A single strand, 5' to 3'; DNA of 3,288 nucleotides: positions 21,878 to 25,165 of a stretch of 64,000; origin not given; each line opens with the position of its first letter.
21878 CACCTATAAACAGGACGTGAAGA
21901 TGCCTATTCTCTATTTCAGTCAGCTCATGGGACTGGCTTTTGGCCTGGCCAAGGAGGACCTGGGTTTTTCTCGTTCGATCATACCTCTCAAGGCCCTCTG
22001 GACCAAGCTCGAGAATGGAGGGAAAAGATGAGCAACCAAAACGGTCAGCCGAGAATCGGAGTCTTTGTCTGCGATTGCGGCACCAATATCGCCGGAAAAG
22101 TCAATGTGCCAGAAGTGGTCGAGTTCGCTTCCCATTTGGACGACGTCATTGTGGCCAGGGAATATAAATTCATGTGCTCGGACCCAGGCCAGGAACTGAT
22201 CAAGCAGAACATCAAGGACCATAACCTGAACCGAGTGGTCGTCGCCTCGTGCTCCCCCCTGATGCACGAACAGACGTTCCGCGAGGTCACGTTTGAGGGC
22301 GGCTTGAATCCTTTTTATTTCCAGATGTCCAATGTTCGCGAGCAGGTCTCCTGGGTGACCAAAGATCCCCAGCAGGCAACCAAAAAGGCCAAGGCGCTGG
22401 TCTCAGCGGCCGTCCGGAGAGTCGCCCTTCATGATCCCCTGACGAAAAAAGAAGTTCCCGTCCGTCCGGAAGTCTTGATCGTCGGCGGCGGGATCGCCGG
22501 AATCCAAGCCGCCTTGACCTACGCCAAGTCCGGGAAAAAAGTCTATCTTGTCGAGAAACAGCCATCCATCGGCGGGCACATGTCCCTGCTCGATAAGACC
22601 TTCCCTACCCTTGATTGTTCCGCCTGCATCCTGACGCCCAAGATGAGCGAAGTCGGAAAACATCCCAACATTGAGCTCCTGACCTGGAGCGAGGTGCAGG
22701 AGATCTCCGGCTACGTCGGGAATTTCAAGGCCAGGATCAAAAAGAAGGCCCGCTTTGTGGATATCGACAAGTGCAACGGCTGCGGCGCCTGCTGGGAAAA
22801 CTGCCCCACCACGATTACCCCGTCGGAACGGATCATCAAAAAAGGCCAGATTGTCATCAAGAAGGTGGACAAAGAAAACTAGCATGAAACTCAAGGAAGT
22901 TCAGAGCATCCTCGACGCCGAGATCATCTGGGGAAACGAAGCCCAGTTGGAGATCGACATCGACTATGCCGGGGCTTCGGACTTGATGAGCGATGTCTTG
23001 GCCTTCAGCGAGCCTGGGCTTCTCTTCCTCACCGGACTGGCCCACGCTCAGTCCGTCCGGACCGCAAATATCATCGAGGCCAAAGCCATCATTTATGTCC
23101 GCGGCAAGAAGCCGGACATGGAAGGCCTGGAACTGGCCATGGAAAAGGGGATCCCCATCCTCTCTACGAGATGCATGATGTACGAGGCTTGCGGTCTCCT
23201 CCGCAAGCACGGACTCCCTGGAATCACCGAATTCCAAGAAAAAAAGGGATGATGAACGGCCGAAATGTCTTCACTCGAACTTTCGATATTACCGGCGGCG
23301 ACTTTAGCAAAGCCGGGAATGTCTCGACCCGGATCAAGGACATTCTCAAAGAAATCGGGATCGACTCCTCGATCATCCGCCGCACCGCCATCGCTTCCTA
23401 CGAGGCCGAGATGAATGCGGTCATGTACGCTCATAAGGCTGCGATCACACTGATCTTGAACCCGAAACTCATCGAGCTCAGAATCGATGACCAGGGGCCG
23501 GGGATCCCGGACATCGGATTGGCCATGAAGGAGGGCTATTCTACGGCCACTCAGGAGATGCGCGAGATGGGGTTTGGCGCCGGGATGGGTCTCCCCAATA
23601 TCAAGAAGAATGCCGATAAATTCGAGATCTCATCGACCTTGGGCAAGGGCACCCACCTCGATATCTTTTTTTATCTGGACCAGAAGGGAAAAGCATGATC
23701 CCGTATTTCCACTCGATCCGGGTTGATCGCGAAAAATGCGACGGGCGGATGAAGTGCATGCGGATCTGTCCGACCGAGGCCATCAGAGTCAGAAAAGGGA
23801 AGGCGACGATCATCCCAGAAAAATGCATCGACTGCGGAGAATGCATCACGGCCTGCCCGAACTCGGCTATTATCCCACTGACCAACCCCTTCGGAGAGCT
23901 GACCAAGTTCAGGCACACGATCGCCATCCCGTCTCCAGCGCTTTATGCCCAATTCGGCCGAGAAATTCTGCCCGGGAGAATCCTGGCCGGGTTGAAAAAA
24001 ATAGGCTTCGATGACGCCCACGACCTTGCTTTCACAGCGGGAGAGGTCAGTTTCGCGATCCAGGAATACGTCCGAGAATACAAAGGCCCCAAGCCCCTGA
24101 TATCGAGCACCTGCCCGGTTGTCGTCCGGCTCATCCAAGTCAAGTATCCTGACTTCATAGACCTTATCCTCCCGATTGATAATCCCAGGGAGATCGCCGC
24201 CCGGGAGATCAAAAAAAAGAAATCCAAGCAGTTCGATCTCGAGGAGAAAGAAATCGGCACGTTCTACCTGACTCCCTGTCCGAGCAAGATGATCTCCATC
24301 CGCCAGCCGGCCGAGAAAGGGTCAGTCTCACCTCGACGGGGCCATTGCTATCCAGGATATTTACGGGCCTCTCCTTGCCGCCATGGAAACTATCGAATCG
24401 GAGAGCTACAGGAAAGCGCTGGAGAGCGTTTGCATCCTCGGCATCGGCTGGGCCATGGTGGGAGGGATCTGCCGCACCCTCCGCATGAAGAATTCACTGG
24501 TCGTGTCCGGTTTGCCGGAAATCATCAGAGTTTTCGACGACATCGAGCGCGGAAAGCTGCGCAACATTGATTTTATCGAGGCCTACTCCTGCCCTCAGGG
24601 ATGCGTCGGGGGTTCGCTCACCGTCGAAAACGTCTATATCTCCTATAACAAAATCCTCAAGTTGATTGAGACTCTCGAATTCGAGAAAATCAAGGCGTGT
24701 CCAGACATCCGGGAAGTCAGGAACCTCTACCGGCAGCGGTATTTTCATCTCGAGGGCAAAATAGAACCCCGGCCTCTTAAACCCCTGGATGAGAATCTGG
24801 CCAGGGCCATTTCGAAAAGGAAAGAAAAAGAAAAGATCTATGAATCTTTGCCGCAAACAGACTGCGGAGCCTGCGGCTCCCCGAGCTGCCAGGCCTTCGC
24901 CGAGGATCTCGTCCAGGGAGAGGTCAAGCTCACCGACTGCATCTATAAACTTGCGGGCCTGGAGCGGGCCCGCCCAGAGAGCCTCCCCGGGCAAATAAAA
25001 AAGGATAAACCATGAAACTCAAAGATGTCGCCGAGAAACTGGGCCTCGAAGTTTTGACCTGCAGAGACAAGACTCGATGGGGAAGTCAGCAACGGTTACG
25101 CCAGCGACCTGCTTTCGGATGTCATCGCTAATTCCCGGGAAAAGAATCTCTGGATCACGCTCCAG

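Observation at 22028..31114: HdrA is split at its inserted ferredoxin domain, with the halves 6.5 kb apart and the C-half fused to a NuoG/HydA-N-like module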

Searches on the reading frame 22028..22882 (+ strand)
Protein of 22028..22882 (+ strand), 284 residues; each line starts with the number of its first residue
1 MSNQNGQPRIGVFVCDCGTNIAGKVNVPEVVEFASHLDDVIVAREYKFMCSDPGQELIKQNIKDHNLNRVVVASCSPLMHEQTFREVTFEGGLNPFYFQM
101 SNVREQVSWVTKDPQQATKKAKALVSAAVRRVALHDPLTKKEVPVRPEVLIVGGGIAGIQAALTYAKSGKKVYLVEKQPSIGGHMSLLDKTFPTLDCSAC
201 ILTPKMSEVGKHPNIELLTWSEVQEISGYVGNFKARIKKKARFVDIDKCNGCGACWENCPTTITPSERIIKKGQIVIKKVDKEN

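Call 3: search_protein_families(library=pfam, proteins=[window:22028-22882:+], max_evalue=0.01)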
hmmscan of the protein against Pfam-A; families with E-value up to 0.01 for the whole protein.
window:22028-22882:+ (284 aa): 20 families
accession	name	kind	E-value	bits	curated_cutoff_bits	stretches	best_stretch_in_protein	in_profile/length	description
PF12831.13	FAD_oxidored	-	2.8e-11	43.8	27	1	148-186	1-39/416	FAD dependent oxidoreductase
PF13450.12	NAD_binding_8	-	5.7e-09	36.6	21.9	1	151-197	1-47/68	NAD(P)-binding Rossmann-like domain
PF00890.30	FAD_binding_2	-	1.8e-08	34.5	20.4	1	149-185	2-38/414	FAD binding domain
PF07992.20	Pyr_redox_2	-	3.8e-07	30.3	26.1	1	148-237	2-78/291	Pyridine nucleotide-disulphide oxidoreductase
PF01266.30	DAO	-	1.5e-06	28.4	27.9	1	149-184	2-37/353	FAD dependent oxidoreductase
PF00070.33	Pyr_redox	-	9.1e-06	26.5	22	1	149-182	2-35/82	Pyridine nucleotide-disulphide oxidoreductase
PF01134.28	GIDA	-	1.4e-05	24.8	22.1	1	149-180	2-33/391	Glucose inhibited division protein A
PF00037.32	Fer4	-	2.9e-05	24.1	21.1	1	244-261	3-20/24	4Fe-4S binding domain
PF03486.20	HI0933_like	-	3e-05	24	50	1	148-183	2-37/244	HI0933-like protein Rossmann domain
PF01946.23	Thi4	-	0.00033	20.4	26.2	1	147-192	18-64/235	Thi4 family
PF13237.11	Fer4_10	-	0.00042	20.6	25.5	1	242-260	35-53/53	4Fe-4S dicluster domain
PF01262.27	AlaDh_PNT_C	-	0.0005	20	23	1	147-180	29-62/214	Alanine dehydrogenase/PNT, C-terminal domain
PF12838.12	Fer4_7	-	0.00069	20.5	27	1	234-262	24-51/52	4Fe-4S dicluster domain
PF13459.11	Fer4_15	-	0.00079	20.5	22.4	1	244-267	3-26/66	4Fe-4S single cluster domain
PF12797.12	Fer4_2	-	0.0012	19.1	24.5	1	242-261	3-22/22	4Fe-4S binding domain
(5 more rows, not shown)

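Call 4: search_solved_structures(query=window:22028-22882:+, show_alignments=2, max_evalue=0.001)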
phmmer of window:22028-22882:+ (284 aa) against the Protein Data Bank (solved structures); distinct sequences matched with E-value up to 0.001: 26.
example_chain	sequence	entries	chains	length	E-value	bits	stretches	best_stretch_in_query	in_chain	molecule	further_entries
5odc_A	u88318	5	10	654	7.7e-99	333.7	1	7-265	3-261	Heterodisulfide reductase, subunit A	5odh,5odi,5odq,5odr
8rvu_a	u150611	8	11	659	5.9e-95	320.9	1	7-262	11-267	H(2):CoB-CoM heterodisulfide,ferredoxin reductase subunit A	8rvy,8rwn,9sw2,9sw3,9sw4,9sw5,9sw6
8rvv_A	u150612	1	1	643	2.9e-94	318.6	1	8-262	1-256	H(2):CoB-CoM heterodisulfide,ferredoxin reductase subunit A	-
7bkb_A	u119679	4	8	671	4.6e-90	304.9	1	4-263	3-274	CoB--CoM heterodisulfide reductase iron-sulfur subunit A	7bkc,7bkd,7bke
9sfi_A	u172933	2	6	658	5e-80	271.9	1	7-265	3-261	CoB--CoM heterodisulfide reductase iron-sulfur subunit A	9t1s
1jeh_A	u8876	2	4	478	2.1e-07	33.8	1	136-185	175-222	DIHYDROLIPOAMIDE DEHYDROGENASE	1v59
5uwy_A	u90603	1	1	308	5.6e-05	25.8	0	148-241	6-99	Thioredoxin reductase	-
1bhy_A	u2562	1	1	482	9.1e-05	25.1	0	148-184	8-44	P64K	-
1ojt_A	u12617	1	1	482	9.2e-05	25.1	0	148-184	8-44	SURFACE PROTEIN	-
5u25_A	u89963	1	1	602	0.00013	24.6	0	147-184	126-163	Dihydrolipoamide dehydrogenase (E3 component of pyruvate and 2-oxoglutarate dehydrogenase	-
1jrx_A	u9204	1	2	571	0.00014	24.4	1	148-187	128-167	FLAVOCYTOCHROME C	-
1lj1_A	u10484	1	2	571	0.00014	24.4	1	148-187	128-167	flavocytochrome c3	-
1kss_A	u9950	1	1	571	0.00015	24.4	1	148-187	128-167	flavocytochrome c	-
1jry_A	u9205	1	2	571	0.00015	24.4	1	148-187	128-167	FLAVOCYTOCHROME C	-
2b7s_A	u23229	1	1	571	0.00015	24.4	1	148-187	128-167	Fumarate reductase flavoprotein subunit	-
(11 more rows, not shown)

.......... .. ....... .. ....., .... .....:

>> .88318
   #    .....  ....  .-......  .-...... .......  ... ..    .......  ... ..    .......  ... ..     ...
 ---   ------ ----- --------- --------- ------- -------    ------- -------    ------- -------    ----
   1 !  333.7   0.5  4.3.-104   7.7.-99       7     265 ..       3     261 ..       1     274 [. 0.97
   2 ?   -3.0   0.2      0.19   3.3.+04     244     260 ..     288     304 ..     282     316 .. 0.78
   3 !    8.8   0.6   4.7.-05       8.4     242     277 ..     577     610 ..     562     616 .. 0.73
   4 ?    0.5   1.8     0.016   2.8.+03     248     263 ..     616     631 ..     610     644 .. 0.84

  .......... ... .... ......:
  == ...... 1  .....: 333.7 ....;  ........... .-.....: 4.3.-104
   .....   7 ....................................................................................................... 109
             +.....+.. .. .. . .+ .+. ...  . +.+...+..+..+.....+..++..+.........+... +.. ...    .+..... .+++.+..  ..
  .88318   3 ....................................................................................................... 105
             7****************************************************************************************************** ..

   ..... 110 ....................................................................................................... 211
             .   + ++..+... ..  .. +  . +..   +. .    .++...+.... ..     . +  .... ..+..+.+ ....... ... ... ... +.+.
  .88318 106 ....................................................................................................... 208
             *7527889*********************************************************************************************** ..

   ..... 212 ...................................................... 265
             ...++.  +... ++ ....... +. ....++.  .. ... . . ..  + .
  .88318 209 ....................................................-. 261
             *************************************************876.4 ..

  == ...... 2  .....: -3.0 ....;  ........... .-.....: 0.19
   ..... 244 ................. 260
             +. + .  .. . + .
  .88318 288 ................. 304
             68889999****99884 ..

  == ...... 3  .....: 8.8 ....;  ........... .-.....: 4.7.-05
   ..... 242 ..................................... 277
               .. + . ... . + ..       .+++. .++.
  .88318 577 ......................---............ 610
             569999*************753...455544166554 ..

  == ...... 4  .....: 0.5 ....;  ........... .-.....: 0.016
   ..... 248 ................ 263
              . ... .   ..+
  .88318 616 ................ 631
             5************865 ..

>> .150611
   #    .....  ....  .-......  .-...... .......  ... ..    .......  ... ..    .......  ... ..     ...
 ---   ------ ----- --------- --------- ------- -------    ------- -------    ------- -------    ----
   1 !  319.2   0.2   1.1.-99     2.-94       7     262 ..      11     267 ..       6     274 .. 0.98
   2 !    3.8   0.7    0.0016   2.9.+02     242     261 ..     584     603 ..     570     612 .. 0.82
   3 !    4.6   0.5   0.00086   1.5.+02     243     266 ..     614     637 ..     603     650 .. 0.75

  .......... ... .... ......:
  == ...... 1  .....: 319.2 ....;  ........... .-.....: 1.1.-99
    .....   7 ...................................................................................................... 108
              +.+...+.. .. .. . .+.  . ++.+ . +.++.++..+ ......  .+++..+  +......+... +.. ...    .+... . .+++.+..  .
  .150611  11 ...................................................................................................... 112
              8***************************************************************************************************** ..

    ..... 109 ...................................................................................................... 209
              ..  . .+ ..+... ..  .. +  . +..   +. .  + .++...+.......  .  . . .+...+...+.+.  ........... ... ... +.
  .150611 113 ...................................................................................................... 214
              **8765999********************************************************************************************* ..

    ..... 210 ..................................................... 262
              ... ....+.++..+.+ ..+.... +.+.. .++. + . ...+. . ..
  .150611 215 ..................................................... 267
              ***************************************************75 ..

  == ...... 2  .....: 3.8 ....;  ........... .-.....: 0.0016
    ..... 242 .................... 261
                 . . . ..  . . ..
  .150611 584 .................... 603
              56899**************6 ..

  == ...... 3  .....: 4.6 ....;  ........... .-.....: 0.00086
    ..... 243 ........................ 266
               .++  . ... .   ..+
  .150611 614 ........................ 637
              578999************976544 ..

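Call 67: find_homologous_proteins(query=window:22028-22882:+, max_evalue=1e-20)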
Query window:22028-22882:+ (284 aa): 7997 proteins with E <= 1e-20 among 8000 candidates; the best 120 are listed.
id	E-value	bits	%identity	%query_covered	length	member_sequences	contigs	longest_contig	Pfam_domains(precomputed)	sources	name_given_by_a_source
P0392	2.4e-190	649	100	100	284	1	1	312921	PF01266.31,PF13450.13,PF00890.31,PF07992.21,PF00070.34,PF01134.29,PF12831.14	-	-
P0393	5.4e-187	638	98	100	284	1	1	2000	PF01266.31,PF13450.13,PF00890.31,PF07992.21,PF00070.34,PF03486.21,PF01134.29,PF12831.14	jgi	-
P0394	7.2e-186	634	96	100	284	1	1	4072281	PF01266.31,PF13450.13,PF00890.31,PF07992.21,PF00070.34,PF00037.33,PF03486.21,PF01134.29,PF12831.14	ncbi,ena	-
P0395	2.6e-182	622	94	100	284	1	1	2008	PF01266.31,PF13450.13,PF00890.31,PF07992.21,PF00070.34,PF00037.33,PF03486.21,PF01134.29,PF12831.14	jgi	jgi:heterodisulfide reductase subunit A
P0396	2.1e-172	590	90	99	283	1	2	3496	PF01266.31,PF13450.13,PF00890.31,PF07992.21,PF00070.34,PF00037.33,PF03486.21,PF12831.14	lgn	-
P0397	6.4e-171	585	89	99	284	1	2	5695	PF01266.31,PF13450.13,PF00890.31,PF07992.21,PF00070.34,PF00037.33,PF12831.14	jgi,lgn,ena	jgi:heterodisulfide reductase subunit A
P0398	6.8e-171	585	90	99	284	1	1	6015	PF01266.31,PF13450.13,PF00890.31,PF07992.21,PF00070.34,PF00037.33,PF03486.21,PF12831.14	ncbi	-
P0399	8.5e-171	585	89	99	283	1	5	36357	PF01266.31,PF13450.13,PF00890.31,PF07992.21,PF00037.33,PF03486.21,PF12831.14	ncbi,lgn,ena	-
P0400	1.1e-170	584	88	99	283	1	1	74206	PF01266.31,PF13450.13,PF00890.31,PF07992.21,PF00070.34,PF00037.33,PF12831.14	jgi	jgi:heterodisulfide reductase subunit A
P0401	1.1e-170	584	88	99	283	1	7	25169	PF01266.31,PF13450.13,PF00890.31,PF07992.21,PF00070.34,PF00037.33,PF03486.21,PF01134.29,PF12831.14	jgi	jgi:heterodisulfide reductase subunit A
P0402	1.3e-170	584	88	99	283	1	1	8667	PF01266.31,PF13450.13,PF00890.31,PF07992.21,PF00070.34,PF00037.33,PF03486.21,PF01134.29,PF12831.14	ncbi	ncbi:MAG: FAD-dependent oxidoreductase [Candidatus Aminicenantales bacterium]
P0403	1.8e-170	583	88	99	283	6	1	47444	PF01266.31,PF13450.13,PF00890.31,PF07992.21,PF00070.34,PF00037.33,PF03486.21,PF01134.29,PF12831.14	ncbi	ncbi:MAG: FAD-dependent oxidoreductase [Candidatus Aminicenantales bacterium]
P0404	2.1e-170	583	88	99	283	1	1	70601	PF01266.31,PF13450.13,PF00890.31,PF07992.21,PF00070.34,PF00037.33,PF03486.21,PF01134.29,PF12831.14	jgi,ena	jgi:heterodisulfide reductase subunit A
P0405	2.8e-170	583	88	99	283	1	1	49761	PF01266.31,PF13450.13,PF00890.31,PF07992.21,PF00070.34,PF00037.33,PF12831.14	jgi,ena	-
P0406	2.9e-170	583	88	99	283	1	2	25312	PF01266.31,PF13450.13,PF00890.31,PF07992.21,PF00070.34,PF00037.33,PF03486.21,PF01134.29,PF12831.14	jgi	jgi:heterodisulfide reductase subunit A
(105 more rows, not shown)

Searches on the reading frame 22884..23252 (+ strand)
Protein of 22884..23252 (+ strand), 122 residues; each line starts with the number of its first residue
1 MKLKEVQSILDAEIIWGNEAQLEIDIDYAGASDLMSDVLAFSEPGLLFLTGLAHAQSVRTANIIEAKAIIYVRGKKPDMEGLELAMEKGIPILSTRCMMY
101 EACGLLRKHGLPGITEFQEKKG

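Call 57: search_protein_families(library=pfam, proteins=[window:22884-23252:+], max_evalue=0.001)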
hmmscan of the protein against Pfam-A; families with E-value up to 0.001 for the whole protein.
window:22884-23252:+ (122 aa): 1 family
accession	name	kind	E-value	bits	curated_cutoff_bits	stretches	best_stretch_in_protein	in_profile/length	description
PF07085.17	DRTGG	-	0.00033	20.9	25.2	1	5-101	1-97/105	DRTGG domain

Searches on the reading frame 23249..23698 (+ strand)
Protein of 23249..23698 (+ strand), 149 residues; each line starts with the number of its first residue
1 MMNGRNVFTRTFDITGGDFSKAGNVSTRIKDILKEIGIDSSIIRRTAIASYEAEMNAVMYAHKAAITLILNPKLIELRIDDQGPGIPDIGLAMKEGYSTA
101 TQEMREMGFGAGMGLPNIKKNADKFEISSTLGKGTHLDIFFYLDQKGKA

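Call 57: search_protein_families(library=pfam, proteins=[window:23249-23698:+], max_evalue=0.001)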
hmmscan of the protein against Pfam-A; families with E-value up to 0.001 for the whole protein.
window:23249-23698:+ (149 aa): 2 families
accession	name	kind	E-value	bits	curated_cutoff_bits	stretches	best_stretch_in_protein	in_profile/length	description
PF02518.31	HATPase_c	-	1.1e-07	32.7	26.4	1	55-141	15-107/111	Histidine kinase-, DNA gyrase B-, and HSP90-like ATPase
PF13581.12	HATPase_c_2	-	1.1e-06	29.1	27.4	1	24-138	10-124/127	Histidine kinase-like ATPase domain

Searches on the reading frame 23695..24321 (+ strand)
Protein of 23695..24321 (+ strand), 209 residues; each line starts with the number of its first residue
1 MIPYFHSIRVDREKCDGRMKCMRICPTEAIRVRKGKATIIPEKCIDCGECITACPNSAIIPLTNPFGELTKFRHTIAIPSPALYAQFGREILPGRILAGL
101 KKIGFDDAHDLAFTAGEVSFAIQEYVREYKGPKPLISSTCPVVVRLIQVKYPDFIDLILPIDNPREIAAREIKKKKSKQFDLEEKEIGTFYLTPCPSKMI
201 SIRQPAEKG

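Call 57: search_protein_families(library=pfam, proteins=[window:23695-24321:+], max_evalue=0.001)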
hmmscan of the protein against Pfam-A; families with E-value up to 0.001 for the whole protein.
window:23695-24321:+ (209 aa): 13 families
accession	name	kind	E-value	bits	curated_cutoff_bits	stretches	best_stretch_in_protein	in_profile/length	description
PF02906.19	Fe_hyd_lg_C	-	3.8e-19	69.7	22.1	1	74-203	2-138/245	Iron only hydrogenase large subunit, C-terminal domain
PF12837.12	Fer4_6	-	2.5e-12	46.5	25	2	37-59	2-24/24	4Fe-4S binding domain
PF00037.32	Fer4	-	3.3e-10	39.8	21.1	1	38-59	2-23/24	4Fe-4S binding domain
PF13237.11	Fer4_10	-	3.5e-09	36.9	25.5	1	8-55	2-53/53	4Fe-4S dicluster domain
PF12838.12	Fer4_7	-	4.2e-08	34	27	1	14-57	1-51/52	4Fe-4S dicluster domain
PF25160.1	LdpA_Fe-S-bd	-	6.9e-07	29.4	27.6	1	20-59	8-43/49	LdpA Fe-S cluster-binding domain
PF13187.11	Fer4_9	-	8.4e-07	29.4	27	1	14-59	1-52/52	4Fe-4S dicluster domain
PF12797.12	Fer4_2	-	5.5e-06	26.4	24.5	1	38-55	4-21/22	4Fe-4S binding domain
PF14697.11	Fer4_21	-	2.1e-05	25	35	0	37-58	1-22/59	4Fe-4S dicluster domain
PF12800.12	Fer4_4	-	4.2e-05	24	24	1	41-56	1-16/17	4Fe-4S binding domain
PF13484.11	Fer4_16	-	5.8e-05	24.2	30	0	43-60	1-18/66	4Fe-4S double cluster binding domain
PF13746.11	Fer4_18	-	0.00033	21.3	27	1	14-55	60-96/114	4Fe-4S dicluster domain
PF13183.11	Fer4_8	-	0.00043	21.2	27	0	42-56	3-17/68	4Fe-4S dicluster domain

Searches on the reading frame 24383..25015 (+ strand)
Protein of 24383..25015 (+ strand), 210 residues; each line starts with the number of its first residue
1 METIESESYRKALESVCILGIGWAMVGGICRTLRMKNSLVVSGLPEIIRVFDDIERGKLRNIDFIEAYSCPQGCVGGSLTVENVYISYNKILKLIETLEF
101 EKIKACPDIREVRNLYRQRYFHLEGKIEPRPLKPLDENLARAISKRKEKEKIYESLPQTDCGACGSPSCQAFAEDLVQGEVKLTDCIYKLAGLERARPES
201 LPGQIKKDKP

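Call 57: search_protein_families(library=pfam, proteins=[window:24383-25015:+], max_evalue=0.001)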
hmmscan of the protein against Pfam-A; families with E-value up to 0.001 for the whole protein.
window:24383-25015:+ (210 aa): 2 families
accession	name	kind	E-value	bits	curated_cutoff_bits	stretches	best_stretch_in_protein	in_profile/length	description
PF04060.18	FeS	-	1.5e-15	57.1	23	1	156-188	1-33/33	Putative Fe-S cluster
PF02906.19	Fe_hyd_lg_C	-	2.5e-06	27.8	22.1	1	37-77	205-244/245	Iron only hydrogenase large subunit, C-terminal domain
